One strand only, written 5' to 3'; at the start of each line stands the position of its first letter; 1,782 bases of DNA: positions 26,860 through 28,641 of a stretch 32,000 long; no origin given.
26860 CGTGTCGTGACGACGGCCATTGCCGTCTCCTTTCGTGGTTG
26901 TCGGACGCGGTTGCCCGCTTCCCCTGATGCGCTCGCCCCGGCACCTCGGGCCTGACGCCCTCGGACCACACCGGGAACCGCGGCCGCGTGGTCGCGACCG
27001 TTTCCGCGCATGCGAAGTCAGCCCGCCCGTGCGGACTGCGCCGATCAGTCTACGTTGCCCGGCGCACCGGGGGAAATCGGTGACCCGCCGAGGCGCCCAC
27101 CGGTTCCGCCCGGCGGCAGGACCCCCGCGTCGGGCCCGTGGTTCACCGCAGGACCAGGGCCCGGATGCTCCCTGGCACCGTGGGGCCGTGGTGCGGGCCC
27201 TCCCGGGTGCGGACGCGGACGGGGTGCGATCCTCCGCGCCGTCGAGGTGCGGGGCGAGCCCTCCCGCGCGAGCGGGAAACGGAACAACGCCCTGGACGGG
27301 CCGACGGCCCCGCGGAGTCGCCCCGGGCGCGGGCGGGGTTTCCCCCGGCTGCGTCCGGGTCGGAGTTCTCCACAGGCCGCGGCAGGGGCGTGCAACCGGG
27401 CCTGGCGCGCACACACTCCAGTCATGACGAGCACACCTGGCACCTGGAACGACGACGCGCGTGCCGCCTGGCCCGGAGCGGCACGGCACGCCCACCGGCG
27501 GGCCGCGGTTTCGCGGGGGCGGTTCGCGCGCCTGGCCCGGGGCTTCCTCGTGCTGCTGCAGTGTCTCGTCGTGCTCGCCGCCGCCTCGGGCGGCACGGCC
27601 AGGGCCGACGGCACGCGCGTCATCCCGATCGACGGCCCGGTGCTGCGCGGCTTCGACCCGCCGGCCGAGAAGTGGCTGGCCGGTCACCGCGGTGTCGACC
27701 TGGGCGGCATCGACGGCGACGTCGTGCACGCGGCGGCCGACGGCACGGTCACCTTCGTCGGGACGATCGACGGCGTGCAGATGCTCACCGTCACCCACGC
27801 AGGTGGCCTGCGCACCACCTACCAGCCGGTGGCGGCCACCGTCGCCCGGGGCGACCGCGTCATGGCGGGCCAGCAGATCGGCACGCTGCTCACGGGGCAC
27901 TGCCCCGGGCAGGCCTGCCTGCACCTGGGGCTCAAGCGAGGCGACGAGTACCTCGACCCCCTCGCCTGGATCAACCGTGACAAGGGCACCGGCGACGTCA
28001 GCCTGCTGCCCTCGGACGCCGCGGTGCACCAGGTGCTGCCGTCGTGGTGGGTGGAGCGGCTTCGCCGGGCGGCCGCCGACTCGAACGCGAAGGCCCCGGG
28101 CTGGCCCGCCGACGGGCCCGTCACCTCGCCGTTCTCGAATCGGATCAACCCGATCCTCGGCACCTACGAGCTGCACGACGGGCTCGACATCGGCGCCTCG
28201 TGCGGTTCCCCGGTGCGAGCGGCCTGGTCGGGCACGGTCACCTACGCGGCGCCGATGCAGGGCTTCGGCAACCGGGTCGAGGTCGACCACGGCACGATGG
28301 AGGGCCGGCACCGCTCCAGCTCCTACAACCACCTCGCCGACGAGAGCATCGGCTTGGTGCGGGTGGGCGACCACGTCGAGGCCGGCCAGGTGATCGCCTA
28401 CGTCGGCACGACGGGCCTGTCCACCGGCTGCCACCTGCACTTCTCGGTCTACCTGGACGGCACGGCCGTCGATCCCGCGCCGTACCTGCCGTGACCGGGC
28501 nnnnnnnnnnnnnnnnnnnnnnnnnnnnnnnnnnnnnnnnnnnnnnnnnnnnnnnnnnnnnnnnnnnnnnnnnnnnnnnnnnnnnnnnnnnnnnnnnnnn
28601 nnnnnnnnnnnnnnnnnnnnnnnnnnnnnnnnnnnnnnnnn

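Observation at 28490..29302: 802-bp insertion carrying an EndoU-like toxin and acidic immunity pair, bounded by a perfect 11-bp direct repeat between M23 and xerC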

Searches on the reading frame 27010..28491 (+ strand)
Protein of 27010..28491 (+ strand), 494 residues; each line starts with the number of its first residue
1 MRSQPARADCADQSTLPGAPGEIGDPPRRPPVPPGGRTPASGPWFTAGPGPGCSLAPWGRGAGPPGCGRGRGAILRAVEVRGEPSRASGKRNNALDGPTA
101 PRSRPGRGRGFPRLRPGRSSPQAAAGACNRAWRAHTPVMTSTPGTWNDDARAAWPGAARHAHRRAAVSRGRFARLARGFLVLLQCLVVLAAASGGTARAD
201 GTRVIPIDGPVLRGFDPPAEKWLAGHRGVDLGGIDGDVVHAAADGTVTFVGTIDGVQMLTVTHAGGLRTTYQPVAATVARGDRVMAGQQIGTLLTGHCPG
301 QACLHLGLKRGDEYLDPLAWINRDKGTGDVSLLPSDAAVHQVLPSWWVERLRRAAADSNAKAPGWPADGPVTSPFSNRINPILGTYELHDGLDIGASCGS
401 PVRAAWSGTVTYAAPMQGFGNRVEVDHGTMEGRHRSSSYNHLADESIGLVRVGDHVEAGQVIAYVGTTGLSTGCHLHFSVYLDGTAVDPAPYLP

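Call 3: search_protein_families(library=pfam, proteins=[window:27010-28491:+], max_evalue=1)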
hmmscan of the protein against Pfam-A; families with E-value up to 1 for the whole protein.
window:27010-28491:+ (494 aa): 5 families
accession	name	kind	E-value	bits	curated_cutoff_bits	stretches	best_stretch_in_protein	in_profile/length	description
PF01551.29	Peptidase_M23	-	2.6e-41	140.2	28.7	2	388-489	2-96/96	Peptidase family M23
PF13375.12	RnfC_N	-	0.00071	20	25.6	0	441-466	37-62/101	RnfC Barrel sandwich hybrid domain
PF00364.28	Biotin_lipoyl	-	0.0055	16.9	22.1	1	449-465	20-36/73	Biotin-requiring enzyme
PF13533.13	Biotin_lipoyl_2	-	0.047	14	29.8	1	450-464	16-30/32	Biotin-lipoyl like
PF16886.11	ATP-synt_ab_Xtn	-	0.092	12.9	25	0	450-470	16-36/88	ATPsynthase alpha/beta subunit barrel-sandwich domain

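Call 4: search_protein_families(library=ncbifam, proteins=[window:27010-28491:+], max_evalue=1)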
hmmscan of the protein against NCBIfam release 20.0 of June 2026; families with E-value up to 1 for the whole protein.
window:27010-28491:+ (494 aa): 15 families
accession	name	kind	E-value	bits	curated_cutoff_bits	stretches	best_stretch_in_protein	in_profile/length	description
NF052336.1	PdgHdaseHSB100310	equivalog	5.8e-27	94.9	500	2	362-486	34-147/316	peptidoglycan hydrolase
NF008644.1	PRK11637.1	equivalog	6.3e-24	84.7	270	2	365-493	266-383/385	murein hydrolase activator EnvC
NF040883.1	amid_act_ActS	equivalog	3.8e-23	82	375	2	357-494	111-234/242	amidase activator ActS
NF052530.1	Heli_ShapePgp3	exception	4.1e-21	75.3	300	2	366-490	144-261/270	peptidoglycan metallopeptidase Pgp3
NF008123.1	PRK10871.1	equivalog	3.8e-18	66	311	2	361-494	244-363/365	murein hydrolase activator NlpD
NF008652.0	PRK11649.1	equivalog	1.6e-17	63.3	341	2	375-489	298-406/439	murein DD-endopeptidase MepM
NF053738.1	S2SprSpoIIQBc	equivalog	1.8e-17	63.7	250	2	385-493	118-223/232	stage II sporulation protein SpoIIQ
NF053824.1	PdgNdpepShyC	equivalog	4.2e-14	52.3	700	2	371-485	277-385/429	peptidoglycan DD-endopeptidase ShyC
NF050804.1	CellDivDipMCaul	equivalog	6.8e-14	51.6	900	2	365-489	509-622/634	cell division endopeptidase DipM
NF053825.1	PdgNdpepShyA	equivalog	3.8e-13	48.9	700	2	373-489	279-389/425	peptidoglycan DD-endopeptidase ShyA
NF052529.1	PG_M23_Pgp6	exception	2.7e-12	46.1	600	1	389-490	335-429/452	peptidoglycan metallopeptidase Pgp6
NF041208.1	celldiv_DipM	equivalog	2.3e-11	43.6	740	1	364-493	299-417/419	cell division endopeptidase DipM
NF004799.0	PRK06148.1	subfamily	1.2e-08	33.4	1128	1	388-485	440-542/1015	hypothetical protein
NF047755.1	LIC_10271_M23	exception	3.4e-07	30.2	180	2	226-317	117-205/207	LIC_10271 family cell wall hydrolase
NF047657.1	CellWlHdaseLepto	equivalog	3.7e-05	23.3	400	2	223-317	125-216/221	hypothetical protein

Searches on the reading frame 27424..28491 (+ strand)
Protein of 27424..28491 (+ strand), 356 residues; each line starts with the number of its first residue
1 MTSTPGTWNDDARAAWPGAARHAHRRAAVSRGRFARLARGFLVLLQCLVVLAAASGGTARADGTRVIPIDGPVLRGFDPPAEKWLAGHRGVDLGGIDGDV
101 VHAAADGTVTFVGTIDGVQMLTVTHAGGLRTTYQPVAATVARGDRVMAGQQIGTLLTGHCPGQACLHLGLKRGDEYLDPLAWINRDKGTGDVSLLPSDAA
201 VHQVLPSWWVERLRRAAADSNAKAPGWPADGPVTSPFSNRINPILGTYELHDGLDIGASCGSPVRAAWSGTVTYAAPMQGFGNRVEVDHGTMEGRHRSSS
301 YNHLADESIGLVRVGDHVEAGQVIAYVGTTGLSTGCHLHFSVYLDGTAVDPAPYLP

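Call 21: find_homologous_proteins(query=window:27424-28491:+, max_evalue=1e-40)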
Query window:27424-28491:+ (356 aa): 685 proteins with E <= 1e-40 among 8000 candidates; the best 120 are listed.
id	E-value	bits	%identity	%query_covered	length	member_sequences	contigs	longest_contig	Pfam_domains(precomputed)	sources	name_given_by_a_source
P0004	1.7e-238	809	99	100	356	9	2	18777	PF01551.30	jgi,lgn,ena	-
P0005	4.1e-182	623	86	88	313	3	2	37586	PF13375.13,PF01551.30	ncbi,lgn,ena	-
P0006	1.5e-177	608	78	100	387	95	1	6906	PF01551.30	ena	-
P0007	3.3e-169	581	82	83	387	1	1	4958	PF13375.13,PF01551.30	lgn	-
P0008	5.8e-103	363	53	92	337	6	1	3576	PF13375.13,PF01551.30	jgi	jgi:murein DD-endopeptidase MepM/ murein hydrolase activator NlpD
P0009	3.1e-102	361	59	84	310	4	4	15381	PF01551.30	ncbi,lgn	-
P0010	3.1e-102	360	55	91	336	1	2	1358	PF01551.30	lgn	-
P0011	2.0e-99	351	57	82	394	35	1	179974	PF01551.30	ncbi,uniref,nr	ncbi:M23 family metallopeptidase [Propionibacterium freudenreichii]|uniref:M23 family metallopeptida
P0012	6.2e-97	343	53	89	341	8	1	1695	PF01551.30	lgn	-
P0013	1.6e-96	342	52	91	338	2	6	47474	PF01551.30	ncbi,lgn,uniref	ncbi:M23 family metallopeptidase [Propionibacterium sp.]|uniref:M23 family metallopeptidase n=1 Tax=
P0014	1.7e-91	325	51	88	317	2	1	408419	PF01551.30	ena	-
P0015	2.9e-91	324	54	82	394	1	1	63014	PF01551.30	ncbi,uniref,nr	ncbi:M23 family metallopeptidase [Propionibacterium freudenreichii]|uniref:M23 family metallopeptida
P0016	3.8e-90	321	51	90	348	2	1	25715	PF01551.30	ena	-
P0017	4.3e-86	307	51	87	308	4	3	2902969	PF01551.30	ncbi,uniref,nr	ncbi:hypothetical protein GCM10009785_32980 [Brooklawnia cerclae]|uniref:Murein DD-endopeptidase Mep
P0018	6.2e-85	304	53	82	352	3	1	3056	PF01551.30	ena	-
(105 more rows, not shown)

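Call 24: find_encoding_contigs(protein=P0011, flank=4000, max_places=2)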
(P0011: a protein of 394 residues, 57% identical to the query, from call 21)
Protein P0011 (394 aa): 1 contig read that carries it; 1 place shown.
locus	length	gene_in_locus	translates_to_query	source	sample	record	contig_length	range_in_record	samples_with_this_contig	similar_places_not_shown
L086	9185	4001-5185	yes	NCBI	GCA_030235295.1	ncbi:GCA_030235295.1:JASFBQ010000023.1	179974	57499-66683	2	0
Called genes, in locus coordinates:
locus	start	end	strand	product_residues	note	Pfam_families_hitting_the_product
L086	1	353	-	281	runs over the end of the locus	PF01148:CTP_transf_1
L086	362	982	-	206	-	PF01765:RRF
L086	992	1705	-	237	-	PF00696:AA_kinase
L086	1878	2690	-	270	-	PF00889:EF_TS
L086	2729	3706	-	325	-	PF00318:Ribosomal_S2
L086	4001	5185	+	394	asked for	PF01551:Peptidase_M23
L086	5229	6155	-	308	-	PF02899:Phage_int_SAM_1, PF00589:Phage_integrase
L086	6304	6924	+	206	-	PF01327:Pep_deformylase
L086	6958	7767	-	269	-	PF22435:MRM3-like_sub_bind (weak), PF00588:SpoU_methylase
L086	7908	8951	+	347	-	PF13593:SBF_like, PF01758:SBF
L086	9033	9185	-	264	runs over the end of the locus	PF00005:ABC_tran, PF13304:AAA_21 (faint)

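Call 25: find_encoding_contigs(protein=P0006, flank=4000, max_places=2)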
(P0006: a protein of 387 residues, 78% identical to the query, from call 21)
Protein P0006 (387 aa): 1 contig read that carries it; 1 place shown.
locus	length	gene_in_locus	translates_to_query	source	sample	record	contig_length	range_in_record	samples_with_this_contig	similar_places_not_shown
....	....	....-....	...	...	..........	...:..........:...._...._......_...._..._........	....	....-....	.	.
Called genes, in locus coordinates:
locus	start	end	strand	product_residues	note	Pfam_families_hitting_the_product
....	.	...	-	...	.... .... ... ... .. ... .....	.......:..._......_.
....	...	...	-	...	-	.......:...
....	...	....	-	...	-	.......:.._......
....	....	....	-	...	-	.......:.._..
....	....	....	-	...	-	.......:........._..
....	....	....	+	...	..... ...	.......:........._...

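Call 26: find_encoding_contigs(protein=P0007, flank=4000, max_places=2)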
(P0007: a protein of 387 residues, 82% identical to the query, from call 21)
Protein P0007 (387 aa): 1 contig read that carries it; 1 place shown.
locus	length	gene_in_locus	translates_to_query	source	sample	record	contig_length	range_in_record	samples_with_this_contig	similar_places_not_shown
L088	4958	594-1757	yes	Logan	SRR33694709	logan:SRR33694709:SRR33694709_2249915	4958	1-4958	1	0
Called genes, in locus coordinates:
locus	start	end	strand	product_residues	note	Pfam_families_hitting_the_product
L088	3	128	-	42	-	?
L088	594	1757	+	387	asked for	PF13375:RnfC_N (faint), PF01551:Peptidase_M23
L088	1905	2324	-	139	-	PF02627:CMD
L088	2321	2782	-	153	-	PF00376:MerR, PF13411:MerR_1, PF09278:MerR-DNA-bind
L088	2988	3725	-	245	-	PF12697:Abhydrolase_6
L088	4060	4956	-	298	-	?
